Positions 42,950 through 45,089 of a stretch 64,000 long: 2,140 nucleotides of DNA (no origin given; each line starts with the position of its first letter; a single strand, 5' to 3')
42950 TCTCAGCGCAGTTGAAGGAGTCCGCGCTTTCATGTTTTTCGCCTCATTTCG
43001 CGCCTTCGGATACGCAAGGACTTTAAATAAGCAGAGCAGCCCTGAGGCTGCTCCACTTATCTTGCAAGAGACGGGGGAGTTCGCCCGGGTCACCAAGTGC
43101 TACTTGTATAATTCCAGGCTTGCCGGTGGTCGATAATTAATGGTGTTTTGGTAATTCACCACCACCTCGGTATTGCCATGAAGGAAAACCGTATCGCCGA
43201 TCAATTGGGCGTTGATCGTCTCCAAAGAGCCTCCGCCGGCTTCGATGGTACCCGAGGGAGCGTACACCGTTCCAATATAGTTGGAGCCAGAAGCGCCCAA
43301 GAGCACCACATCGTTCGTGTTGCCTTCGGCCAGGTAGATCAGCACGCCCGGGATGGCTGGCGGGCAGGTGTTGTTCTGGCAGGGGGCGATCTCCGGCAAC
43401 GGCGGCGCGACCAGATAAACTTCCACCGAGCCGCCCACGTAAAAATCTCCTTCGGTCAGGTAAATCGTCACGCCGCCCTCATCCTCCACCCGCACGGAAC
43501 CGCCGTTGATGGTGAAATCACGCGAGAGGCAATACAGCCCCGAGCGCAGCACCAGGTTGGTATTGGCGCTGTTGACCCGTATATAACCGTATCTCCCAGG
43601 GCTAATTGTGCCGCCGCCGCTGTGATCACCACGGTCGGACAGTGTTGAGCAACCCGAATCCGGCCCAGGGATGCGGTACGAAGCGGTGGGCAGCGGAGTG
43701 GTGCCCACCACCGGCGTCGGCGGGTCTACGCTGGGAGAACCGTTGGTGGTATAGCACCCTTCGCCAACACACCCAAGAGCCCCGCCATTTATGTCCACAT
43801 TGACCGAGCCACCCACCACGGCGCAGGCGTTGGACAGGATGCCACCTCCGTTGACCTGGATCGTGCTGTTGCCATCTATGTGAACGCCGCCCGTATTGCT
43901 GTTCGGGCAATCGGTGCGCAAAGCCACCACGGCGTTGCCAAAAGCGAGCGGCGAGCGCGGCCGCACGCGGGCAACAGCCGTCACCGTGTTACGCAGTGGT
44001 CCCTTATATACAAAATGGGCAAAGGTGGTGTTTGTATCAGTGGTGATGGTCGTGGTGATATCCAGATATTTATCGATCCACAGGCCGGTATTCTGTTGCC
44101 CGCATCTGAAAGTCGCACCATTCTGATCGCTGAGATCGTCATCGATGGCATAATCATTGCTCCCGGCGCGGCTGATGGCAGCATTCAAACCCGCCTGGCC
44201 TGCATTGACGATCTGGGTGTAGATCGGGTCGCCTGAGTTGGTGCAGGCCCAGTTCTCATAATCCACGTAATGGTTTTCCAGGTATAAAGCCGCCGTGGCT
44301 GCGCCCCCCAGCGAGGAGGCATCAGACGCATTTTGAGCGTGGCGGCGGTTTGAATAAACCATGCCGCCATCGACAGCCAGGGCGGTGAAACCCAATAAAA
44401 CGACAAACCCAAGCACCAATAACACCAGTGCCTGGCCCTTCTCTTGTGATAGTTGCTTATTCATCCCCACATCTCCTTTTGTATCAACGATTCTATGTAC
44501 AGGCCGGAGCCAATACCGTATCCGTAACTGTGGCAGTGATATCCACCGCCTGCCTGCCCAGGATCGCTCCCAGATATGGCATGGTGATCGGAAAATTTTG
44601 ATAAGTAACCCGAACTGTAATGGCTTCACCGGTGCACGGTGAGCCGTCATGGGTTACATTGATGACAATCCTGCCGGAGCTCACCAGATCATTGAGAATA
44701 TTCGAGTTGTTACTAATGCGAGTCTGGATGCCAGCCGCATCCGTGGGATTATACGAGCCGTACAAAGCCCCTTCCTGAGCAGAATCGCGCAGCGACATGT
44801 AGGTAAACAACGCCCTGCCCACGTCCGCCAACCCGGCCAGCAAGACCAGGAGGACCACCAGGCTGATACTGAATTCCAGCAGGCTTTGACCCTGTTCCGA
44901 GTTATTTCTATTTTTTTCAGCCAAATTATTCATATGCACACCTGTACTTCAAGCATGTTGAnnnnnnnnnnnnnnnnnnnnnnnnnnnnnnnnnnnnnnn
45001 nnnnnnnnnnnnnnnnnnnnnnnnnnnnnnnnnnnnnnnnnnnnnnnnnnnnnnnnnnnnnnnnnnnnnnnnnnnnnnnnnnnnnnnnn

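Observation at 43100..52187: ECF sigma/anti-sigma pair coupled to a free-standing Tad-type pseudopilin/adhesin module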

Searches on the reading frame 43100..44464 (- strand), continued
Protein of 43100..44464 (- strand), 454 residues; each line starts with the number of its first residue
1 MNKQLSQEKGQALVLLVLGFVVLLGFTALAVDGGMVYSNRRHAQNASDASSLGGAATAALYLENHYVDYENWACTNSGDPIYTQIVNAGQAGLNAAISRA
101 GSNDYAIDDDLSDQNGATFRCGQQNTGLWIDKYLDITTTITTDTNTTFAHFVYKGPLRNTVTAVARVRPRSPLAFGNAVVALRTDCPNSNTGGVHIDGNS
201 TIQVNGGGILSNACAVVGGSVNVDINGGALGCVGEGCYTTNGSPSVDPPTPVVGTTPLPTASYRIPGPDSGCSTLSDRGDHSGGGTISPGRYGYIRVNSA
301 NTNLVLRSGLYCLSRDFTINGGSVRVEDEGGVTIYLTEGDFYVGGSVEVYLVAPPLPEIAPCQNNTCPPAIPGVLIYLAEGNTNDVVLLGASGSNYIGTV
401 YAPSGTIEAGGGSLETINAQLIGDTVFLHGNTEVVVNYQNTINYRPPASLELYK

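Call 57: find_encoding_contigs(protein=P0210, flank=10000, max_places=1)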
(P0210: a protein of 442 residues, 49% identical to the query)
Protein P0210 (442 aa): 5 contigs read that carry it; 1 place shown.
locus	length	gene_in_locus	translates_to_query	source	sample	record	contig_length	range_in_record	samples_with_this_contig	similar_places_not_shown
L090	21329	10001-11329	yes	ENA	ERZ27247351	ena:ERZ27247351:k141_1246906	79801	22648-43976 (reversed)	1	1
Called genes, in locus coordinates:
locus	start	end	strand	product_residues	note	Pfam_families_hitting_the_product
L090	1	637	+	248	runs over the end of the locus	PF00535:Glycos_transf_2, PF13641:Glyco_tranf_2_3 (weak)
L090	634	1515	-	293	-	PF00398:RrnaAD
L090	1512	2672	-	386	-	PF03816:LytR_cpsA_psr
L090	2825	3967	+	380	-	PF02397:Bac_transf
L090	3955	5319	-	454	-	-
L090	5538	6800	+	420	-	PF07811:TadE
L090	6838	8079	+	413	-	-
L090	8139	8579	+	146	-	PF07811:TadE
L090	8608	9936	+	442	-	PF13400:Tad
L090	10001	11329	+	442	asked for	PF13400:Tad, PF23981:DUF7305 (weak)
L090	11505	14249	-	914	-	PF00330:Aconitase, PF00694:Aconitase_C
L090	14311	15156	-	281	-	PF00809:Pterin_bind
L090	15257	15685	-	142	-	-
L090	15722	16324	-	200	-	-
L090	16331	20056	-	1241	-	PF13620:CarboxypepD_reg, PF13715:CarbopepD_reg_2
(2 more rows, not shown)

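Call 59: predict_structure(alignment_id=A2)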
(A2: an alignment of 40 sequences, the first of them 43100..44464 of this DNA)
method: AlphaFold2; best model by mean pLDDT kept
length: 454 residues; sequences in the alignment: 40
mean_pLDDT: 88.9   pTM: 0.82
mean pLDDT of the five models: 88.9, 88.8, 88.4, 88.3, 86.5
residues with pLDDT >= 90: 262; 70-90: 174; 50-70: 15; < 50: 3
segments of 3 or more residues with pLDDT < 50: none
pLDDT, mean of each block of 10 residues (from residue 1): 55 86 84 87 94 94 89 86 93 95 92 93 90 95 78 80 94 92 89 89 90 92 90 92 89 90 85 91 96 95 95 97 91 96 91 86 74 95 95 91 94 83 92 75 83 84
secondary structure, 60 per line:
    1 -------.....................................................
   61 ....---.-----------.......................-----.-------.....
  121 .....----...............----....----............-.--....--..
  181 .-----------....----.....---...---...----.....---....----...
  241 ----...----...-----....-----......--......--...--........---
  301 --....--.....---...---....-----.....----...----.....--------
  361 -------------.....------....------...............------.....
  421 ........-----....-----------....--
elements in order: H8-64 H80-102 E116-125 E130-144 H149-152 E157-168 H173-176 E179-181 E193-196 E201-205 E209-211 E215-217 E222-226 E230-233 E238-240 E245-247 E252-254 H260-263 H269-274 E277-282 E285-287 E290-297 E303-306 E309-313 E317-319 E323-326 E332-336 E341-343 E348-352 E374-378 E385-388 E395-409 E416-428 E434-437 E449-452

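Call 62: fold_search(model_id=the predicted structure, library=pdb)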
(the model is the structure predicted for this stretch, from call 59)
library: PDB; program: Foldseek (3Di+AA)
matches with E <= 10: 142; with E <= 0.001: 1
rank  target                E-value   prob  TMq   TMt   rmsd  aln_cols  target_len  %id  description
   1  4nu3_B                7.1e-04  0.99  0.21  0.36  10.7       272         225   15  Crystal structure of mFfIBP, a capping head region swapped mutant of ice-binding protein (released 2014-04-16)
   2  6qvi_B                2.4e-03  0.69  0.19  0.18  16.2       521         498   11  Crystal structure of competence-associated pilin ComZ from Thermus thermophilus (released 2019-05-29)
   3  5uyt_A                2.6e-03  0.90  0.19  0.21  20.7       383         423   12  Crystal structure of ice binding protein from an Antarctic bacterium Flavobacteriaceae (released 2017-10-25)
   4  7ehk                  5.5e-03  0.98  0.24  0.43   9.5       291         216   13  Crystal structure of C107S mutant of FfIBP (released 2022-03-02)
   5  5b5h                  8.1e-03  0.85  0.20  0.33  11.9       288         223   11  Hydrophobic ice-binding site confer hyperactivity on antifreeze protein from a snow mold fungus (released 2016-09-28)
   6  3vn3_A                1.6e-02  0.75  0.20  0.34  11.5       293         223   13  Fungal antifreeze protein exerts hyperactivity by constructing an inequable beta-helix (released 2012-06-06)
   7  9lhn_B                1.8e-02  0.54  0.18  0.30  11.9       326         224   10  Crystal structure of Ice binding protein from Candidatus Cryosericum odellii SMC5 (released 2025-09-03)
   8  9li0_A                2.2e-02  0.60  0.18  0.32  11.2       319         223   12  Crystal structure of engineered ice-binding protein (M74I and A97V) from Candidatus Cryosericum odellii strain SMC5_16 (released 2025-09-03)
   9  4wa0                  2.4e-02  0.20  0.11  0.13  20.1       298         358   10  The structure of a possible adhesin C-terminal domain from Caldicellulosiruptor kronotskyensis (released 2015-03-04)
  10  6bg8_A                2.8e-02  0.66  0.20  0.32  11.2       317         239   15  Shewanella frigidimarina ice-binding protein_1 DUF3494 Domain (released 2018-03-07)
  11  6n2b_B                4.5e-02  0.25  0.16  0.19  21.8       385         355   12  The Crystal Structure of Caldicellulosiruptor kristjanssonii Tapirin C-terminal domain (released 2018-12-19)
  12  9li0_B                4.9e-02  0.33  0.17  0.29  12.2       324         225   11  Crystal structure of engineered ice-binding protein (M74I and A97V) from Candidatus Cryosericum odellii strain SMC5_16 (released 2025-09-03)
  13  8x1o                  5.2e-02  0.54  0.19  0.34  11.0       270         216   13  Crystal structure of M249C/N270C mutant of FfIBP (released 2024-11-13)
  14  3wp9                  6.0e-02  0.47  0.18  0.32  12.2       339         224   12  Crystal structure of antifreeze protein from an Antarctic sea ice bacterium Colwellia sp. (released 2014-07-02)
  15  6mzn                  6.3e-02  0.06  0.08  0.10  18.6       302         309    9  Zebrafish betaglycan orphan domain structure from tetragonal crystal form (released 2019-08-21)
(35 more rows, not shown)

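Call 70: find_encoding_contigs(protein=P0221, flank=10000, max_places=1)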
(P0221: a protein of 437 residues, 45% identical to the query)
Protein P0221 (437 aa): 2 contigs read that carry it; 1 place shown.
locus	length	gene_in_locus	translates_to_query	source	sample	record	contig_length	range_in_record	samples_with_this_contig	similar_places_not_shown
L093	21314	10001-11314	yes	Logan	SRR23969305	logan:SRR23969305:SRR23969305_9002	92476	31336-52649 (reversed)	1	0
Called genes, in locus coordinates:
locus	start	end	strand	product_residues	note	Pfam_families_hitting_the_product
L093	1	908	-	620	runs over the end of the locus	PF06480:FtsH_ext (weak), PF06068:TIP49 (weak), PF00004:AAA, PF07728:AAA_5 (weak), PF17862:AAA_lid_3, PF01434:Peptidase_M41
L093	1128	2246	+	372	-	-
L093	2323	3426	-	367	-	PF08545:ACP_syn_III, PF08541:ACP_syn_III_C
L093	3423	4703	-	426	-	PF00109:ketoacyl-synt, PF02801:Ketoacyl-synt_C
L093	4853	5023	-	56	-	-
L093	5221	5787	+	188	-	PF04542:Sigma70_r2, PF08281:Sigma70_r4_2, PF04545:Sigma70_r4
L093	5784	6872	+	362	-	PF18915:DUF5667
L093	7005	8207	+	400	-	-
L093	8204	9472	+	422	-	-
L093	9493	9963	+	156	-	PF07811:TadE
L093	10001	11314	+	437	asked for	PF13400:Tad, PF23981:DUF7305 (faint)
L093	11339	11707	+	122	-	PF13601:HTH_34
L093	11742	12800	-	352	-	PF01380:SIS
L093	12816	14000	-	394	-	PF01979:Amidohydro_1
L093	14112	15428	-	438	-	PF00376:MerR, PF13411:MerR_1, PF02607:B12-binding_2, PF02310:B12-binding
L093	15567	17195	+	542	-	PF00118:Cpn60_TCP1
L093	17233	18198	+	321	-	PF14870:PSII_BNR (faint), PF02012:BNR (faint), PF15902:Sortilin-Vps10 (faint), PF25852:DUF6242_C (faint)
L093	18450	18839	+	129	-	PF07736:CM_1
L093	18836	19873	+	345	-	PF18152:DAHP_snth_FXD, PF00793:DAHP_synth_1, PF03102:NeuB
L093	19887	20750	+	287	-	PF02153:PDH_N, PF20463:PDH_C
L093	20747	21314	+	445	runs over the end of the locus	PF00275:EPSP_synthase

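Call 71: find_encoding_contigs(protein=P0166, flank=10000, max_places=1)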
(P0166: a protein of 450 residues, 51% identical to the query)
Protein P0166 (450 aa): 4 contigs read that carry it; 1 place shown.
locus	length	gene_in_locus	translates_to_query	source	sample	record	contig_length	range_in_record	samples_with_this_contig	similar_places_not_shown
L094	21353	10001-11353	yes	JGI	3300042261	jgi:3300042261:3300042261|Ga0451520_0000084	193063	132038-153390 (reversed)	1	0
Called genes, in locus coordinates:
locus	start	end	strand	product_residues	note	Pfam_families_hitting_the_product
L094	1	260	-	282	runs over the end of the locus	PF00106:adh_short, PF01370:Epimerase (weak), PF08659:KR, PF13561:adh_short_C2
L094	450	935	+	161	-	PF03061:4HBT, PF13279:4HBT_2 (weak)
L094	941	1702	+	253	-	PF01048:PNP_UDP_1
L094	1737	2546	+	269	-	PF13489:Methyltransf_23, PF01209:Ubie_methyltran, PF00891:Methyltransf_2 (faint), PF13847:Methyltransf_31, PF08241:Methyltransf_11, PF08242:Methyltransf_12, PF13649:Methyltransf_25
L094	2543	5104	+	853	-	PF05228:CHASE4, PF00672:HAMP, PF00989:PAS (weak), PF13188:PAS_8 (weak), PF13426:PAS_9, PF01590:GAF (weak), PF07730:HisKA_3, PF02518:HATPase_c, +1 more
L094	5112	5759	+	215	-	PF00072:Response_reg, PF08281:Sigma70_r4_2, PF00196:GerE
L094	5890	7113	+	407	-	PF07811:TadE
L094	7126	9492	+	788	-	-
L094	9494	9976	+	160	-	PF07811:TadE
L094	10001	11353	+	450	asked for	PF13400:Tad, PF23981:DUF7305 (weak)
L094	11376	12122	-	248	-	PF00528:BPD_transp_1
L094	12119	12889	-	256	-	PF00005:ABC_tran, PF13304:AAA_21 (faint)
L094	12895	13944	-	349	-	PF16868:NMT1_3 (faint), PF03180:Lipoprotein_9 (weak), PF13379:NMT1_2, PF09084:NMT1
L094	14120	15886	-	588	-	PF00089:Trypsin, PF13365:Trypsin_2, PF00595:PDZ (faint), PF13180:PDZ_2, PF17820:PDZ_6 (faint), PF13180:PDZ_2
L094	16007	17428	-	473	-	PF00672:HAMP (faint), PF00512:HisKA, PF02518:HATPase_c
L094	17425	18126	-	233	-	PF00072:Response_reg, PF00486:Trans_reg_C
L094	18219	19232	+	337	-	PF08240:ADH_N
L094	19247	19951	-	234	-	PF07238:PilZ (weak)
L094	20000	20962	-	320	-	PF00892:EamA, PF03151:TPT (faint), PF00892:EamA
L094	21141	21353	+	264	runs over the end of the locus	-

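Call 73: search_protein_families(library=ncbifam, proteins=[L089:8231-9472:+, L093:8204-9472:+, L089:17727-21329:-, L094:7126-9492:+], max_evalue=0.01)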
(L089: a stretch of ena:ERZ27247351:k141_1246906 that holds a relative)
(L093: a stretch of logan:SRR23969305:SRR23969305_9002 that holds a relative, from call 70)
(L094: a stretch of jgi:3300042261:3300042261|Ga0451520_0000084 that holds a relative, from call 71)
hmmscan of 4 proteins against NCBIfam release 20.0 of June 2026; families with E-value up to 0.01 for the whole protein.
L089:8231-9472:+ (413 aa): 3 families
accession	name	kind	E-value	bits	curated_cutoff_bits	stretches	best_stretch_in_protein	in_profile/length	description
NF041518.1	choice_anch_Q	domain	3.9e-23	81.5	25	1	337-398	2-57/58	choice-of-anchor Q domain-containing protein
TIGR04214.1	CSLREA_Nterm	domain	2.8e-09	36.7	25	1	40-65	1-27/27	CSLREA domain-containing protein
TIGR04212.1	GlyGly_RbtA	equivalog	1.1e-07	30.6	295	1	35-236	17-239/605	rhombotarget A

L093:8204-9472:+ (422 aa): 3 families
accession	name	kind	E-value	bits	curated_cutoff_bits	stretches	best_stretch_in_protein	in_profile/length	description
NF041518.1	choice_anch_Q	domain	2.9e-20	72.3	25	1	346-408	2-58/58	choice-of-anchor Q domain-containing protein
TIGR04212.1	GlyGly_RbtA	equivalog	4.8e-12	45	295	1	37-345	21-354/605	rhombotarget A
TIGR04214.1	CSLREA_Nterm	domain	1.3e-07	31.3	25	1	38-63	1-27/27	CSLREA domain-containing protein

L089:17727-21329:- (1201 aa): 2 families
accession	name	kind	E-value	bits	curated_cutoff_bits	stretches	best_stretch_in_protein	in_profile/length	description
NF052345.1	S_layer_anammox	exception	3.6e-19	67.7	1400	2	700-838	1293-1422/1596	Kustd1514 family S-layer glycoprotein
NF035926.1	scyF_NHL_VPEP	equivalog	0.0016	17.6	350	0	1047-1112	104-171/376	scytonemin biosynthesis PEP-CTERM protein ScyF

L094:7126-9492:+ (788 aa): 0 families

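Call 74: search_protein_families(library=pfam, proteins=[L089:8231-9472:+, L093:8204-9472:+, L089:17727-21329:-, L094:7126-9492:+], max_evalue=0.001)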
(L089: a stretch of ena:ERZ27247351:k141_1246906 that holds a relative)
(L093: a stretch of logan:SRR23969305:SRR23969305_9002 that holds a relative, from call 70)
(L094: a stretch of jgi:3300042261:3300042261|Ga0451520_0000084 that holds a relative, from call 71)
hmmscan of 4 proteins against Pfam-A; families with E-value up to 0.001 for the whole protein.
L089:8231-9472:+ (413 aa): 0 families

L093:8204-9472:+ (422 aa): 0 families

L089:17727-21329:- (1201 aa): 2 families
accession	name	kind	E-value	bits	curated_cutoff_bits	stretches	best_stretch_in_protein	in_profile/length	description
PF13620.12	CarboxypepD_reg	-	2.8e-18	66.5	32.3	1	534-608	2-81/82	Carboxypeptidase regulatory-like domain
PF13715.12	CarbopepD_reg_2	-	3.1e-11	43.6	32.2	1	534-606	1-74/88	CarboxypepD_reg-like domain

L094:7126-9492:+ (788 aa): 1 family
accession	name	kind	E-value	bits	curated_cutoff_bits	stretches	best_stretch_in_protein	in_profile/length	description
PF06119.19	NIDO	-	4.9e-05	23.8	25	1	120-171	2-50/186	Nidogen-like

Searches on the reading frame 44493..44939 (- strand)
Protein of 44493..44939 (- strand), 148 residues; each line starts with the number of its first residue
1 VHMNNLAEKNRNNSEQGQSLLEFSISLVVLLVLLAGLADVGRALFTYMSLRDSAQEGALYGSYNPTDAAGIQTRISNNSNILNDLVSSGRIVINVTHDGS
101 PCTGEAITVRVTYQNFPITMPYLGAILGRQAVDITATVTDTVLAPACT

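Call 3: search_protein_families(library=pfam, proteins=[window:44493-44939:-], max_evalue=0.01)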
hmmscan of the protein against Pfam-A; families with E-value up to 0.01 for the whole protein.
window:44493-44939:- (148 aa): 3 families
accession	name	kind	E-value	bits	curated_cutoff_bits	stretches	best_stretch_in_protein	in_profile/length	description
PF07811.17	TadE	-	1.8e-09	38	22.9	1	17-58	1-42/43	TadE-like protein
PF13400.11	Tad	-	0.00068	20.3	22.3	1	17-61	1-44/47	Putative Flp pilus-assembly TadE/G-like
PF07963.17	N_methyl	-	0.0012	18.7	21.2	1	13-37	2-26/27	Prokaryotic N-terminal methylation motif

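Call 4: search_protein_families(library=ncbifam, proteins=[window:44493-44939:-], max_evalue=0.01)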
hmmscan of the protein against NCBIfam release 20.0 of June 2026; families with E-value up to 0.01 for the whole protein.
window:44493-44939:- (148 aa): 0 families
